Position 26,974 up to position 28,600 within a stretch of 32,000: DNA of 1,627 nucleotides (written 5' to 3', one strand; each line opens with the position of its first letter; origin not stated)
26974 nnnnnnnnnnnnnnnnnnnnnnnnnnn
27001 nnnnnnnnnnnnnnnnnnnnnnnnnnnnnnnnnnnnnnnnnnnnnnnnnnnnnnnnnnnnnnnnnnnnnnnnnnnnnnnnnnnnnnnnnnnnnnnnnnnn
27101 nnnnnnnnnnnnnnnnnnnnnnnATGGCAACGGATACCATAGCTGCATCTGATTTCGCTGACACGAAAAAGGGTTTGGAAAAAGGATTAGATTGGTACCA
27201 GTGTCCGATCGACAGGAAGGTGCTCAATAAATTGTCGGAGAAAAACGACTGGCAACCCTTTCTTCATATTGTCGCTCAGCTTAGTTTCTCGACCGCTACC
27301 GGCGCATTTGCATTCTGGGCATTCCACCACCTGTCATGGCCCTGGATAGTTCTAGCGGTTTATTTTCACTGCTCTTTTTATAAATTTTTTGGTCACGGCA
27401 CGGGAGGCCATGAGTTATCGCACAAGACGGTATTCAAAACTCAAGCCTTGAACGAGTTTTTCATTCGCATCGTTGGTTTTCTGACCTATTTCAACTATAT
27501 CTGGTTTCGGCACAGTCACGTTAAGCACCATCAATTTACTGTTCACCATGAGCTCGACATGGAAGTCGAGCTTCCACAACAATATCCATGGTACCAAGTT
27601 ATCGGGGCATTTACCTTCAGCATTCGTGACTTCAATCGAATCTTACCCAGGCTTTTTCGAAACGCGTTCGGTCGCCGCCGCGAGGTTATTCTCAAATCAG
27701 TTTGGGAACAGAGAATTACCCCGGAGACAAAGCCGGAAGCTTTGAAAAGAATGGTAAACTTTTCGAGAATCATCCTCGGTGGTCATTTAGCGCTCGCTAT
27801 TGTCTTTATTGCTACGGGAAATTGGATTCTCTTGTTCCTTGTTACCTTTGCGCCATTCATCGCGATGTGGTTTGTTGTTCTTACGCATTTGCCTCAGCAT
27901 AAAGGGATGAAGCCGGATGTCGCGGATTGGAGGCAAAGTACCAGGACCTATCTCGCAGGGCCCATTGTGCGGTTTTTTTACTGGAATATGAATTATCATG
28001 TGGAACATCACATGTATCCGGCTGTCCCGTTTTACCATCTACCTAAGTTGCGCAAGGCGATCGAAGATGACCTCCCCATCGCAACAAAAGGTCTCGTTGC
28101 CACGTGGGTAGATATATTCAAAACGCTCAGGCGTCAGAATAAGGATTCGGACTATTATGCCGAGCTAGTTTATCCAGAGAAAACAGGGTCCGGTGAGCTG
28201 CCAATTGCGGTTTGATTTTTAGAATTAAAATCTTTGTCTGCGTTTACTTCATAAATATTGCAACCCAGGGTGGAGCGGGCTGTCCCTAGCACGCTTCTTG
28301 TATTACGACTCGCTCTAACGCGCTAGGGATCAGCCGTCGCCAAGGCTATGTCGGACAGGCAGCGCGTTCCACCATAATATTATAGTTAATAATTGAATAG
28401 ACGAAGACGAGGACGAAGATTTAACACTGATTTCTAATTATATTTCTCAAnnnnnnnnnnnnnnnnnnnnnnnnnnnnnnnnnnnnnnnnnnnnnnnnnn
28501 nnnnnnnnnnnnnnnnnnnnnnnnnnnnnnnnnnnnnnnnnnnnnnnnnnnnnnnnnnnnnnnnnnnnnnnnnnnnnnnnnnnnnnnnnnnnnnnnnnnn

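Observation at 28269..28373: A ~30-nt element (B) inserts site- and orientation-specifically into A-element arms; filled and empty sites are both present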

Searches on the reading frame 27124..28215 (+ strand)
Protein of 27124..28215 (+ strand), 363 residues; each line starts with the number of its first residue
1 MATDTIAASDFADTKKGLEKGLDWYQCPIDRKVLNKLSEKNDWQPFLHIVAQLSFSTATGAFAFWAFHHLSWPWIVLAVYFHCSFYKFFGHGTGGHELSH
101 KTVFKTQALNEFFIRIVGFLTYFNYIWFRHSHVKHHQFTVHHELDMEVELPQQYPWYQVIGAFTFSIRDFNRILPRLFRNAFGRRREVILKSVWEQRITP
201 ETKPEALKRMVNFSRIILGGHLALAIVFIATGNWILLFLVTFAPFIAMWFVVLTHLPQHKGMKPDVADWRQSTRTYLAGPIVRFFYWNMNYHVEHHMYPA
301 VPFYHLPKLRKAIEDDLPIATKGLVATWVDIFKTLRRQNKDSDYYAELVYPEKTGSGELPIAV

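Call 19: find_encoding_contigs(protein=window:27124-28215:+, flank=10000, max_places=10)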
Protein window:27124-28215:+ (363 aa): 2 contigs read that carry it; 1 place shown.
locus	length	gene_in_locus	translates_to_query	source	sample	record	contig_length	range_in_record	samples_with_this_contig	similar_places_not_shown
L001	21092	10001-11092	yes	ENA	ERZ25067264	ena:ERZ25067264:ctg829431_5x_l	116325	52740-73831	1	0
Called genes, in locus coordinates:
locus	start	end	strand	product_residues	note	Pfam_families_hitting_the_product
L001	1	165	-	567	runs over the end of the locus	PF19081:Ig_7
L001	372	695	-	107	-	-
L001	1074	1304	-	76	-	-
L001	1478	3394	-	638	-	PF02129:Peptidase_S15, PF08530:PepX_C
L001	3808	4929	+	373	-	PF02746:MR_MLE_N, PF13378:MR_MLE_C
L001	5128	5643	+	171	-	-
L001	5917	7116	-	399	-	-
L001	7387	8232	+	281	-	PF04909:Amidohydro_2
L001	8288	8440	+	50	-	PF04909:Amidohydro_2 (weak)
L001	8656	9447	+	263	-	PF01557:FAA_hydrolase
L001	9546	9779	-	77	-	-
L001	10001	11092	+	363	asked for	PF00487:FA_desaturase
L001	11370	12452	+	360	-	PF00487:FA_desaturase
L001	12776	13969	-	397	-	-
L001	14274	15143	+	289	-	PF01427:Peptidase_M15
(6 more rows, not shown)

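Call 46: find_homologous_proteins(query=window:27124-28215:+, max_evalue=1e-60)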
Query window:27124-28215:+ (363 aa): 369 proteins with E <= 1e-60 among 1906 candidates; the best 120 are listed.
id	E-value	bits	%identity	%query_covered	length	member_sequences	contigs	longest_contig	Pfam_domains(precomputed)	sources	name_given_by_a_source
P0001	2.2e-246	835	97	100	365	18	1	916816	PF00487.31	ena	-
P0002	7.1e-231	784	90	100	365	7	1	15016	PF00487.31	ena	-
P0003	3.1e-181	621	74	99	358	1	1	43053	PF00487.31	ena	-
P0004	4.6e-174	597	72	97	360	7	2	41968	PF00487.31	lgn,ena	-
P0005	4.6e-171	587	69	98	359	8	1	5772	PF00487.31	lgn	-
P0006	1.7e-169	582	70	98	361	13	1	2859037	PF00487.31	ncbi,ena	-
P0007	2.1e-169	582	70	98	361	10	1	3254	PF00487.31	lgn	-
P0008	6.2e-159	547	67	93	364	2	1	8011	PF00487.31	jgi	jgi:fatty acid desaturase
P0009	5.8e-155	534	66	94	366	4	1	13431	PF00487.31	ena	-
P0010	5.4e-152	524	66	97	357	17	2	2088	PF00487.31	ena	-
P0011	9.4e-150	517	63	94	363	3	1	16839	PF00487.31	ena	-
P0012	2.0e-149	516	63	93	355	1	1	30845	PF00487.31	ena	-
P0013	2.1e-149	516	65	92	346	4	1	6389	PF00487.31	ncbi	-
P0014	2.1e-147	509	60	96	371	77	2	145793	PF00487.31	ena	-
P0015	2.5e-147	509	60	97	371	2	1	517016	PF00487.31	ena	-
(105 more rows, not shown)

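Call 47: find_encoding_contigs(protein=P0001, flank=10000, max_places=6)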
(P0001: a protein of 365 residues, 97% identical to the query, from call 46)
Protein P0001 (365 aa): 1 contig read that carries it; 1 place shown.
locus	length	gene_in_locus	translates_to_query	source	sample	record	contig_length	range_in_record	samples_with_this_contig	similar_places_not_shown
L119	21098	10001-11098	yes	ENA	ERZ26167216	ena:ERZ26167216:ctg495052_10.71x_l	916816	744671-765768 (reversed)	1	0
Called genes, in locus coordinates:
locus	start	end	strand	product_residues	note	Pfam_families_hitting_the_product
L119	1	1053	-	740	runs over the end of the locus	PF19081:Ig_7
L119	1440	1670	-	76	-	-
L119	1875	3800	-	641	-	PF02129:Peptidase_S15, PF08530:PepX_C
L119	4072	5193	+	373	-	PF02746:MR_MLE_N, PF13378:MR_MLE_C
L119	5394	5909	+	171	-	-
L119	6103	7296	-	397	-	-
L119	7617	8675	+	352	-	PF04909:Amidohydro_2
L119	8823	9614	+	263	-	PF01557:FAA_hydrolase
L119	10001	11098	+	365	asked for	PF00487:FA_desaturase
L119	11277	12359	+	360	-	PF00487:FA_desaturase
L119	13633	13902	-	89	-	-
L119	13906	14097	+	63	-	-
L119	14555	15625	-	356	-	-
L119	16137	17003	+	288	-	PF01427:Peptidase_M15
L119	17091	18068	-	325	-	-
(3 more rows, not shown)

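Call 48: find_encoding_contigs(protein=P0002, flank=10000, max_places=6)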
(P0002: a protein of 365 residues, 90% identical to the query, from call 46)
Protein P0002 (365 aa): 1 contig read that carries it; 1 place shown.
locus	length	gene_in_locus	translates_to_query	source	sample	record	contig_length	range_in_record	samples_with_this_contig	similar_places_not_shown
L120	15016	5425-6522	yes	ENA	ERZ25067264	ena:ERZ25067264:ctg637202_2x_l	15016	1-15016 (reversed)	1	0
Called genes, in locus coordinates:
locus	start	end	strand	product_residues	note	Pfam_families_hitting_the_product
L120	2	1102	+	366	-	?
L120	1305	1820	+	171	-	-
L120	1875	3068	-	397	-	-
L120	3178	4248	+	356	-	PF04909:Amidohydro_2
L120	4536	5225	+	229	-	PF01557:FAA_hydrolase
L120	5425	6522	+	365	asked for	PF00487:FA_desaturase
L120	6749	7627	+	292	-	PF00487:FA_desaturase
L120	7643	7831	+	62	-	-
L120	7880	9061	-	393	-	-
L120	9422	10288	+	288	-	PF01427:Peptidase_M15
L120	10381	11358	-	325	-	-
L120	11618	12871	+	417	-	-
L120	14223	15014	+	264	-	?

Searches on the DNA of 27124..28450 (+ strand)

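Call 25: search_dna_similar(query=window:28242-28410:+, collection=plasmids, mode=distant, max_evalue=0.01, max_rows=40)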
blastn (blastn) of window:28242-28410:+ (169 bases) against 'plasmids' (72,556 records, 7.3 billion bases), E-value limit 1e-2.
No match.

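Call 30: search_rna_families(source=window, start=28200, end=28450, threshold=evalue, max_evalue=10, show_alignments=3)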
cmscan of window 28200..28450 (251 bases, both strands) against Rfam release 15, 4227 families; matches with E-value up to 10: 2.
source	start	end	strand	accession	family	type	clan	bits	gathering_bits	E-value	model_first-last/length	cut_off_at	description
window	28217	28279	+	RF02150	MESTIT1_3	Gene; lncRNA;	-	11.1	60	4.6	22-99/99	no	MEST intronic transcript 1, antisense RNA conserved region 3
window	28217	28298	-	RF02248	Six3os1_3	Gene; lncRNA;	-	10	40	2.7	1-75/75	no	Six3os1 conserved region 3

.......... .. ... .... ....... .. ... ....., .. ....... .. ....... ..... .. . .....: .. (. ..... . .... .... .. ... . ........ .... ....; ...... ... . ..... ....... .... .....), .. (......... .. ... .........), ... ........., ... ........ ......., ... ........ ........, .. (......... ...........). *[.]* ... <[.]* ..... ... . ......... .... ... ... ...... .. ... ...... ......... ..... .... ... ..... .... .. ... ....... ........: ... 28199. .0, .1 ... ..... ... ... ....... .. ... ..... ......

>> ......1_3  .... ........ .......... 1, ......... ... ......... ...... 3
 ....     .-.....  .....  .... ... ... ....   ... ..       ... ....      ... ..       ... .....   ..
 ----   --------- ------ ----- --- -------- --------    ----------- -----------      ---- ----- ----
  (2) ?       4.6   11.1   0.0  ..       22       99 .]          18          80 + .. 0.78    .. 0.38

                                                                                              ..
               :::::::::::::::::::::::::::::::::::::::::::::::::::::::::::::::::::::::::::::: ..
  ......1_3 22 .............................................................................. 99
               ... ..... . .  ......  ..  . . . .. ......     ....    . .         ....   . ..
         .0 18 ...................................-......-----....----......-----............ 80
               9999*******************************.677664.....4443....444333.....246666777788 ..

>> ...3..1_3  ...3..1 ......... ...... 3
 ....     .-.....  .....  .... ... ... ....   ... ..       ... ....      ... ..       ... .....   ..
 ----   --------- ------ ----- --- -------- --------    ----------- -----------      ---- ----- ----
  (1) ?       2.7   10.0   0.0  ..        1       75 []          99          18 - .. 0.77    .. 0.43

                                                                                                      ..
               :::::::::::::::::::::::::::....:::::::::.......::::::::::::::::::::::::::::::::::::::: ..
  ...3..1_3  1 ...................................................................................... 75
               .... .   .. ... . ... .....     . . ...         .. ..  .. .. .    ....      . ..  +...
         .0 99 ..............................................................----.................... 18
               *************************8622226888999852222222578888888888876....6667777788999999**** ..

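Call 80: search_with_rna_model(model_id=R1, sources=[L003, L004, L005, L007, L008, L009, L010, L011, L012, L014, L015, L017, L018, L019, L021, L022, L023, L024, L025, L026, L028, L029, L030, L032, L033, L034, L035, L036, L037, L038, L039, L040, L041, L043, L044, L045, L046, L047, L048, L053, L056, L057, L058, L061, L062, L064, L065, L067, L068, L069, L071, L072, L073, L075, L076, L078, L080, L083, L084, L085, L087, L088, L089, L092, L094, L096, L097, L098, L099, L100, L102, L104, L106, L107, L108, L109, L110, L112, L113, L114, L115, L116, L117, L118, L119, window], max_evalue=0.01, make_alignment=true)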
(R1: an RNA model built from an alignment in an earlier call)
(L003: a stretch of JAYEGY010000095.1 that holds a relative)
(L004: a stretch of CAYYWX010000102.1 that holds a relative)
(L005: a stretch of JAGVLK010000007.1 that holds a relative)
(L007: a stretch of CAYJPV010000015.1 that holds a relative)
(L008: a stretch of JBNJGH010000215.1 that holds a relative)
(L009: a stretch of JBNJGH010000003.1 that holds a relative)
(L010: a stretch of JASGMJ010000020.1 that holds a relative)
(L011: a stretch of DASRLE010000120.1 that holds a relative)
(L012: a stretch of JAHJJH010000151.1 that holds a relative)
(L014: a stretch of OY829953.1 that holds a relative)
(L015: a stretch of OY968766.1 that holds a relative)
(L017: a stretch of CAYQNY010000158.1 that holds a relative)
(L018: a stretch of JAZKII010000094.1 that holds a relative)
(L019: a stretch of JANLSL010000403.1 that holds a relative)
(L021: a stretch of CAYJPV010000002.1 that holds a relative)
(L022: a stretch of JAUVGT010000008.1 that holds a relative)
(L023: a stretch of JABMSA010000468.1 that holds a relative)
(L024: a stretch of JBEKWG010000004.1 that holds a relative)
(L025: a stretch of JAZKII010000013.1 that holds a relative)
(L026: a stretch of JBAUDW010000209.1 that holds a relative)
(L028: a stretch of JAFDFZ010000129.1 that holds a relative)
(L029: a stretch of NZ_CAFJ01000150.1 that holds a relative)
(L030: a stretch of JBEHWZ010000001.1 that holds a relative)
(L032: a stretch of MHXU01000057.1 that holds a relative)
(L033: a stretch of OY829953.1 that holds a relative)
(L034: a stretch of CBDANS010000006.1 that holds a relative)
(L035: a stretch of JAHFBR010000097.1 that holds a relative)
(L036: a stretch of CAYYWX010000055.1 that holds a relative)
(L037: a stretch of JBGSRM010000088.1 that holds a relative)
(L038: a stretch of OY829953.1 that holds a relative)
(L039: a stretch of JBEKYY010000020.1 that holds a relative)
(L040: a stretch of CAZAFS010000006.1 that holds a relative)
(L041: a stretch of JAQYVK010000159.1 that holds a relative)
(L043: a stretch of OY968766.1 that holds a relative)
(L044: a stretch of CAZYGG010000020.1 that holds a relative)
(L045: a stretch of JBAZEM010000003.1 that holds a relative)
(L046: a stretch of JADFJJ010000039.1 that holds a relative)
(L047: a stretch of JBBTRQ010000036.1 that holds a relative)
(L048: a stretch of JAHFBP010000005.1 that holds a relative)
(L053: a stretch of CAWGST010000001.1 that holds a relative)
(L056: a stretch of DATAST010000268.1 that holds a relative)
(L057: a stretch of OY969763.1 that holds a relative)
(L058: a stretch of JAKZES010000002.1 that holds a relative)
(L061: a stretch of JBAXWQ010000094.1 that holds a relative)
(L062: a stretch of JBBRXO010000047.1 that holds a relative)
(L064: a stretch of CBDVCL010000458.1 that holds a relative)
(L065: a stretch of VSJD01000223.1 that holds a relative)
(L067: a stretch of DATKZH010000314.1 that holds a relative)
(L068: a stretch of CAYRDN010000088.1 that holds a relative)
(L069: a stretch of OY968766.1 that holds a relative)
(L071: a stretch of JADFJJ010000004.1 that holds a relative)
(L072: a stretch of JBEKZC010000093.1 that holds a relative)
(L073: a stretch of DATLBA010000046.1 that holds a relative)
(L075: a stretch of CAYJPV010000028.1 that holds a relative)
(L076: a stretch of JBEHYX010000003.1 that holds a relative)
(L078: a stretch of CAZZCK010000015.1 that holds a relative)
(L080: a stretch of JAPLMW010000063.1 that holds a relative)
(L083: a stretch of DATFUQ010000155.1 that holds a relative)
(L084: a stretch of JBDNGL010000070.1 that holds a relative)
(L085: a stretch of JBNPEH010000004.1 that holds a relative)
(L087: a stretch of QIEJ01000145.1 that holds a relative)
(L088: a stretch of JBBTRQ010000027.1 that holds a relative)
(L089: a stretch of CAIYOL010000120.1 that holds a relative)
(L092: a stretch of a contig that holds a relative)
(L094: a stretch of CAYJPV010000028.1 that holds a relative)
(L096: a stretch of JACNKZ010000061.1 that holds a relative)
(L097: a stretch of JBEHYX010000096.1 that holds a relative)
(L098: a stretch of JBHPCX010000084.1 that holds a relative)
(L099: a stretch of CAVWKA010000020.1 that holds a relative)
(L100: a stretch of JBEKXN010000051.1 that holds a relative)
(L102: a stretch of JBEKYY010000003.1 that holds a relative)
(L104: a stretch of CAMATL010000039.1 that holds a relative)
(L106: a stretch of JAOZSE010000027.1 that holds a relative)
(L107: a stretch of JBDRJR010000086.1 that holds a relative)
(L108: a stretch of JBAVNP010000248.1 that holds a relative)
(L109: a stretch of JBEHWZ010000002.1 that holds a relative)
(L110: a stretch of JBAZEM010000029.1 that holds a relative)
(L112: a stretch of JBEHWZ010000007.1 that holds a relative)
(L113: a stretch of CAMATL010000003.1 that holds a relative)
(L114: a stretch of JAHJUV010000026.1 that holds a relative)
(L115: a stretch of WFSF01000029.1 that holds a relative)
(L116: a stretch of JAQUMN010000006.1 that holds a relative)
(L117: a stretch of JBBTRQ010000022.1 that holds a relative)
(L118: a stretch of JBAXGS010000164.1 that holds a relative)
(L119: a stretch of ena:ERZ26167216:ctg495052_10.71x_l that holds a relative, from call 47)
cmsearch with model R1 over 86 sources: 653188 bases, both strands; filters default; matches with E-value up to 0.01: 104.
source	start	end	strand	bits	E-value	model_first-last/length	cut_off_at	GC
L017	3064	3093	+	54.8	6.7e-09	1-30/30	no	0.77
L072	7505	7534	-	54.8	6.7e-09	1-30/30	no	0.77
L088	3038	3067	-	54.8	6.7e-09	1-30/30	no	0.77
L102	5573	5602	-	54.8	6.7e-09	1-30/30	no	0.77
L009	5466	5495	+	54.2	9.1e-09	1-30/30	no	0.7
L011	1320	1349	-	54.2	9.1e-09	1-30/30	no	0.7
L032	3578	3607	-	54.2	9.1e-09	1-30/30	no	0.7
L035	3676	3705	+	54.2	9.1e-09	1-30/30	no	0.7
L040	784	813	-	54.2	9.1e-09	1-30/30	no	0.7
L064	2361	2390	+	54.2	9.1e-09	1-30/30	no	0.7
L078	1807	1836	+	54.2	9.1e-09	1-30/30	no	0.7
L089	82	111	+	54.2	9.1e-09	1-30/30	no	0.7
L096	7922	7951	+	54.2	9.1e-09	1-30/30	no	0.7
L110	4212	4241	+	54.2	9.1e-09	1-30/30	no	0.7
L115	1028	1057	+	54.2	9.1e-09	1-30/30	no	0.7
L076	5703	5732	-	53.5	1.3e-08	1-30/30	no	0.73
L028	3201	3230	+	53.1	1.6e-08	1-30/30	no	0.7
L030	7039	7068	+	52.9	1.7e-08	1-30/30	no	0.67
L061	961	990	+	52.9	1.7e-08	1-30/30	no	0.67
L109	7310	7339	-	52.9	1.7e-08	1-30/30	no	0.67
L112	6937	6966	+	52.9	1.7e-08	1-30/30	no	0.67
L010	4331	4360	+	52.7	1.9e-08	1-30/30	no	0.7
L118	1732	1761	-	52.7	1.9e-08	1-30/30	no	0.7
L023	7095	7124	+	52.7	1.9e-08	1-30/30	no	0.73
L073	3875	3904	+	52.6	2e-08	1-30/30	no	0.8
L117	1326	1355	-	52.2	2.4e-08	1-30/30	no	0.73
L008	1223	1252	+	52.1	2.6e-08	1-30/30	no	0.67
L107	1383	1412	+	52.1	2.6e-08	1-30/30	no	0.67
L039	658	687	-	52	2.7e-08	1-30/30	no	0.73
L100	3953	3982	-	52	2.7e-08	1-30/30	no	0.73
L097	3839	3868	-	51.8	3e-08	1-30/30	no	0.77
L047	2090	2119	+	51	4.6e-08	1-30/30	no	0.77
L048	7222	7251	+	50.7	5.2e-08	1-30/30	no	0.67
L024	2978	3007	+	50.6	5.6e-08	1-30/30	no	0.8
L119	12710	12739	+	50.5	5.8e-08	1-30/30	no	0.67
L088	2307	2336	+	50.3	6.2e-08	1-30/30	no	0.8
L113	6269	6298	-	50.3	6.2e-08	1-30/30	no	0.67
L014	219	248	-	50.2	6.5e-08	1-30/30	no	0.63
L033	6815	6844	+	50.2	6.5e-08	1-30/30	no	0.63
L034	3809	3838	-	49.6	8.8e-08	1-30/30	no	0.73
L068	6849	6878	-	48.5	1.6e-07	1-30/30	no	0.73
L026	1882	1911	+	48.2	1.8e-07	1-30/30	no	0.77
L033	2244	2273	-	46.8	3.7e-07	1-30/30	no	0.7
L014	2569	2598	+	46.3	4.6e-07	1-30/30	no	0.7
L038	6791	6820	+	46.3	4.8e-07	1-30/30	no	0.67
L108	5668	5698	+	45.9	5.8e-07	1-30/30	no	0.74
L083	4594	4623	+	45.5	7.1e-07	1-30/30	no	0.73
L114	4339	4369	-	45.3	7.8e-07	1-30/30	no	0.68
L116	2101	2132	-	45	8.9e-07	1-30/30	no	0.75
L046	2307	2337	+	44.8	9.9e-07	1-30/30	no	0.71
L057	779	809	+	44.8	9.9e-07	1-30/30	no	0.71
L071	4298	4328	-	44.8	9.9e-07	1-30/30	no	0.71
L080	150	180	-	44.4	1.2e-06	1-30/30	no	0.71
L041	4523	4554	+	44.4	1.2e-06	1-30/30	no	0.66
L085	4244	4275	+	44.4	1.2e-06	1-30/30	no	0.66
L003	1890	1920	-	44.3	1.3e-06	1-30/30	no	0.74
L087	2275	2305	-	44.3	1.3e-06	1-30/30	no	0.74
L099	7594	7626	+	43.9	1.6e-06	1-30/30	no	0.73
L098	4128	4158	+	43.8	1.6e-06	1-30/30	no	0.74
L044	6652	6681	+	43.1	2.3e-06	1-30/30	no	0.67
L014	2647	2676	-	42.6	2.9e-06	1-30/30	no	0.6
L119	1305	1334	-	42.5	3.2e-06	1-30/30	no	0.6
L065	251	282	+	42.5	3.2e-06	1-30/30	no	0.72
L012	3740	3772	-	42.2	3.7e-06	1-30/30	no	0.79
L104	6340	6370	-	41.8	4.3e-06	1-30/30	no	0.74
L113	6093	6123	+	41.8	4.3e-06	1-30/30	no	0.74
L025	2863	2895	-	41.6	5e-06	1-30/30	no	0.7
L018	2420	2452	+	41.6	5e-06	1-30/30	no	0.73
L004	3816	3848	-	41.6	5e-06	1-30/30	no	0.73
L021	5134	5166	-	41.6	5e-06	1-30/30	no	0.73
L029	5481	5513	+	41.6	5e-06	1-30/30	no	0.73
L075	7554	7586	-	41.6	5e-06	1-30/30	no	0.73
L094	1126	1158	+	41.6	5e-06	1-30/30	no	0.73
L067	1010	1042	+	41.6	5e-06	1-30/30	no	0.73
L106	1871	1903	-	41.6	5e-06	1-30/30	no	0.76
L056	4803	4835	-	41.5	5e-06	1-30/30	no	0.79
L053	5745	5777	-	41.5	5e-06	1-30/30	no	0.79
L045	3195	3225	-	40.1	1e-05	1-30/30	no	0.68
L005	3367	3397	+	40.1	1e-05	1-30/30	no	0.68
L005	3774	3804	-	40.1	1e-05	1-30/30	no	0.68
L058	1211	1242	+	40.1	1e-05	1-30/30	no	0.78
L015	4005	4036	+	40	1.1e-05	1-30/30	no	0.69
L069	2501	2532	+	40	1.1e-05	1-30/30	no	0.69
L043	1962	1993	+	40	1.1e-05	1-30/30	no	0.72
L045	6596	6626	+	39.8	1.2e-05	1-30/30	no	0.81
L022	5120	5150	-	39.6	1.3e-05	1-30/30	no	0.65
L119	12832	12864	+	39.5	1.4e-05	1-30/30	no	0.64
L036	1795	1827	-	39.4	1.4e-05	1-30/30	no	0.7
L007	2704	2736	+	39.4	1.4e-05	1-30/30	no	0.7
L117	2900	2932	+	39.2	1.6e-05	1-30/30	no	0.7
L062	3840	3872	+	38.7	2.1e-05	1-30/30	no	0.76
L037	11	43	+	38.7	2.1e-05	1-30/30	no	0.76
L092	2350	2382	+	38.1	2.8e-05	1-30/30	no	0.67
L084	1537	1565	-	37.2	4.4e-05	1-30/30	no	0.66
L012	1843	1875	+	36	8e-05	1-30/30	no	0.79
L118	1828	1857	-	33.2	0.00032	1-30/30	no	0.6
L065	184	216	-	31.7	0.00069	1-30/30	no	0.64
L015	4168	4198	+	27.1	0.0067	1-30/30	no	0.61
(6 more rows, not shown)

Alignment A3: 104 matches aligned to the model, 38 columns, each read 5' to 3' on its own strand. Consensus structure (alignment columns), stored with it:
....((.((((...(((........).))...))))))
